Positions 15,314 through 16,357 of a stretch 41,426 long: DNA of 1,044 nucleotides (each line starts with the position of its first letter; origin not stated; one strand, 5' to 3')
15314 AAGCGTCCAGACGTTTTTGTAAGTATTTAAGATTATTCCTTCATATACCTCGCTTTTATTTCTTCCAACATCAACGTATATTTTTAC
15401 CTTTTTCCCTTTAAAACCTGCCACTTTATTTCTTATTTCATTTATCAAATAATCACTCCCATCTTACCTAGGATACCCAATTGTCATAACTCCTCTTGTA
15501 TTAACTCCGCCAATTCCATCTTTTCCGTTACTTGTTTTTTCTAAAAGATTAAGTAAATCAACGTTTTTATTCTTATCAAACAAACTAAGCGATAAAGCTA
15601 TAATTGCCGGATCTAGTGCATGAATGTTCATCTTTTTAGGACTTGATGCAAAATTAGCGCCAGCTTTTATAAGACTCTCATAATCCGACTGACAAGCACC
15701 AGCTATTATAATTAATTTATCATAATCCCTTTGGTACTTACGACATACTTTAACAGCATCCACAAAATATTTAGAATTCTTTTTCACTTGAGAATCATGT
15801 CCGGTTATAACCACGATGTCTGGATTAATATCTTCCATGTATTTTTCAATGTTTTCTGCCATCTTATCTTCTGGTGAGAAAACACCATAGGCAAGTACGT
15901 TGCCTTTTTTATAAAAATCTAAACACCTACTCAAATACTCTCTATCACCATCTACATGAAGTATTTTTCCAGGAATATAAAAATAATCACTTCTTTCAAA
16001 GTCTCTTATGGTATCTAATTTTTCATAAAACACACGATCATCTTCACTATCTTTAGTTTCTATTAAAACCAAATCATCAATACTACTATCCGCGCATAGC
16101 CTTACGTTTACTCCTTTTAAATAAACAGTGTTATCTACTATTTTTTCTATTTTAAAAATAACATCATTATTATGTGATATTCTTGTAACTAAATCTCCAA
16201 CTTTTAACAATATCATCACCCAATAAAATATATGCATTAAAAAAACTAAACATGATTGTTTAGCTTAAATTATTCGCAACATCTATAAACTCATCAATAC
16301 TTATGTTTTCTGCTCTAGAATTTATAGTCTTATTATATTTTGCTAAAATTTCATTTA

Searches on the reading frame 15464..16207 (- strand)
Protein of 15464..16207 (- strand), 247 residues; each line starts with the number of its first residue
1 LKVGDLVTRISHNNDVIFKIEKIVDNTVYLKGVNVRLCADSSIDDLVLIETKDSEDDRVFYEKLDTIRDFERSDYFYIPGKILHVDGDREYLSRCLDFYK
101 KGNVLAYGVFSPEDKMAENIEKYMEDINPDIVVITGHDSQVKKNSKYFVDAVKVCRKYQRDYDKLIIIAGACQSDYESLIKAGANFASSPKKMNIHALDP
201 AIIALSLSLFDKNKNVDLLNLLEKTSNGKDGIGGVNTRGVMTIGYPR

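Call 71: find_related_loci(query=A4, collection=genome_contigs, flank=9000)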
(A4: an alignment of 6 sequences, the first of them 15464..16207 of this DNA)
Query A4 (247 aa) in genome_contigs; peptide patterns used: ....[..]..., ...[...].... (x = any residue, [..] = any of these).
600 stretches matched a pattern (row limit reached: there are more); 526 encode a relative of the query (tblastn E <= 1e-3); the best 80 are kept; 80 distinct loci.
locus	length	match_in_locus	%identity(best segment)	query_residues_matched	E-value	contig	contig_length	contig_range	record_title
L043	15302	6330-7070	90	1-247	1e-149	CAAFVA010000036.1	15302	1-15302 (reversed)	MAG TPA_asm: Bacilli bacterium, isolate HGM10829, WGS project CAAFVA010000000 data, contig: SRS295027_37_k89_36455, whol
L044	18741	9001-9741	84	1-247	5e-143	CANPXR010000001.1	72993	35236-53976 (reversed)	MAG: uncultured Bacilli bacterium isolate Lapin-004__bin62 genome assembly, contig: Lapin-004__NODE_363_length_72993_cov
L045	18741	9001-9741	84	1-247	4e-142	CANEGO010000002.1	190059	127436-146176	MAG TPA_asm: uncultured Clostridium sp. isolate SRR18439538_bin.11_metawrap_v1.3_MAG genome assembly, contig: NODE.25_le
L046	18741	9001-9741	83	1-247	7e-142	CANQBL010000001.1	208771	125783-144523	MAG: uncultured Bacilli bacterium isolate Lapin-003-2__bin84 genome assembly, contig: Lapin-003-2__NODE_34_length_208771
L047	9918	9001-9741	83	1-247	2e-139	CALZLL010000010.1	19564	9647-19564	MAG: uncultured Clostridium sp. isolate SRR3178346_bin.13_metaWRAP_v1.3_MAG genome assembly, contig: ERZ8974994.518, who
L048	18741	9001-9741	83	1-247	2e-139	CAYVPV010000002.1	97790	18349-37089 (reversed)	MAG TPA_asm: uncultured Muribaculaceae bacterium isolate SRP222994_co1_68 genome assembly, contig: NODE_208_length_97790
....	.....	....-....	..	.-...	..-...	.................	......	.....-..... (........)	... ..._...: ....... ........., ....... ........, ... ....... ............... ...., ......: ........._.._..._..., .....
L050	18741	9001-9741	83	1-247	7e-139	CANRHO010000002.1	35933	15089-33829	MAG: uncultured Bacilli bacterium isolate Lapin-030__bin94 genome assembly, contig: Lapin-030__NODE_1682_length_35933_co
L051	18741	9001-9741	81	1-247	4e-136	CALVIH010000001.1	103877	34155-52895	MAG: uncultured Bacilli bacterium isolate BRZ_DH__bin66 genome assembly, contig: BRZ_DH__NODE_240_length_103877_cov_8.29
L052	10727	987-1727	80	1-247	5e-135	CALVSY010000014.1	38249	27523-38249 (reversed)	MAG: uncultured Bacilli bacterium isolate BRZ_GH__bin20 genome assembly, contig: BRZ_GH__NODE_867_length_38249_cov_9.561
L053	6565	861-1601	80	1-247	1e-134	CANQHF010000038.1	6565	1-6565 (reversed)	MAG: uncultured Bacilli bacterium isolate Lapin-030__bin25 genome assembly, contig: Lapin-030__NODE_14738_length_6565_co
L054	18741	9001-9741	79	1-247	3e-132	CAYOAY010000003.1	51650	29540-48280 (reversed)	MAG TPA_asm: uncultured Muribaculaceae bacterium isolate SRP313737_co1_208 genome assembly, contig: NODE_1089_length_516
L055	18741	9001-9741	77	1-247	8e-132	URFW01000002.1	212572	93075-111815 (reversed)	uncultured Tenericutes bacterium isolate UMGS957 genome assembly, contig: NODE_29_length_212572_cov_7.803049, whole geno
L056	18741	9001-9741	77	1-247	1e-131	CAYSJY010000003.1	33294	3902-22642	MAG TPA_asm: uncultured Muribaculaceae bacterium isolate SRP141132_co3_347 genome assembly, contig: NODE_826_length_3329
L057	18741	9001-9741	80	1-247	5e-131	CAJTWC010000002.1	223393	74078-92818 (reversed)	MAG TPA_asm: uncultured Bacilli bacterium isolate MGBC119771 genome assembly, contig: MGBC119771.2, whole genome shotgun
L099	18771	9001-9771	54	1-247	2e-89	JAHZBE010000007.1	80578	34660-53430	MAG: bacterium isolate HRGM_Genome_2006 HRGM_Genome_2006_7, whole genome shotgun sequence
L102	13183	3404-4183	55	1-247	4e-89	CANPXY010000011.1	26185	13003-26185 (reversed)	MAG: uncultured Bacilli bacterium isolate Lapin-005__bin105 genome assembly, contig: Lapin-005__NODE_2435_length_26185_c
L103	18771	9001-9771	56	1-247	6e-89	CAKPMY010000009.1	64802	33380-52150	MAG: uncultured Bacilli bacterium isolate REFINED_METABAT215_TOP10_CONTIGS_1500_ASSEMBLY_K77_MERGED__Hadza_MoBio_hadza-A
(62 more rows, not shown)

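Call 86: search_protein_families(library=pfam, proteins=[L102:4452-5903:+, L099:10097-10489:+, L103:10019-11281:+], max_evalue=0.001)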
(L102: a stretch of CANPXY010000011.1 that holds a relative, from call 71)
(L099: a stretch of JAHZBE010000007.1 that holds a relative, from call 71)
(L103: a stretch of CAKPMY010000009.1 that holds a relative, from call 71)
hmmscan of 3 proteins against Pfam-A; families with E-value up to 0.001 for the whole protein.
L102:4452-5903:+ (483 aa): 1 family
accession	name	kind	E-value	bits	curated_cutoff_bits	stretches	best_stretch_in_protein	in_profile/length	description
PF13306.12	LRR_5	-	4.4e-35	120.8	27.7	2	292-409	12-123/127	BspA type Leucine rich repeat region (6 copies)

L099:10097-10489:+ (130 aa): 1 family
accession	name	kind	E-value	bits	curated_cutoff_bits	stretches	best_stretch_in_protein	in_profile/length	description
PF07963.17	N_methyl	-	2.1e-07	30.6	21.2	1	2-25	3-26/27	Prokaryotic N-terminal methylation motif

L103:10019-11281:+ (420 aa): 1 family
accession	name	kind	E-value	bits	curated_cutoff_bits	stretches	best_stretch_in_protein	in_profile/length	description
PF11899.13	DUF3419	-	5.6e-07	29.5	28.2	1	178-234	31-87/385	Protein of unknown function (DUF3419)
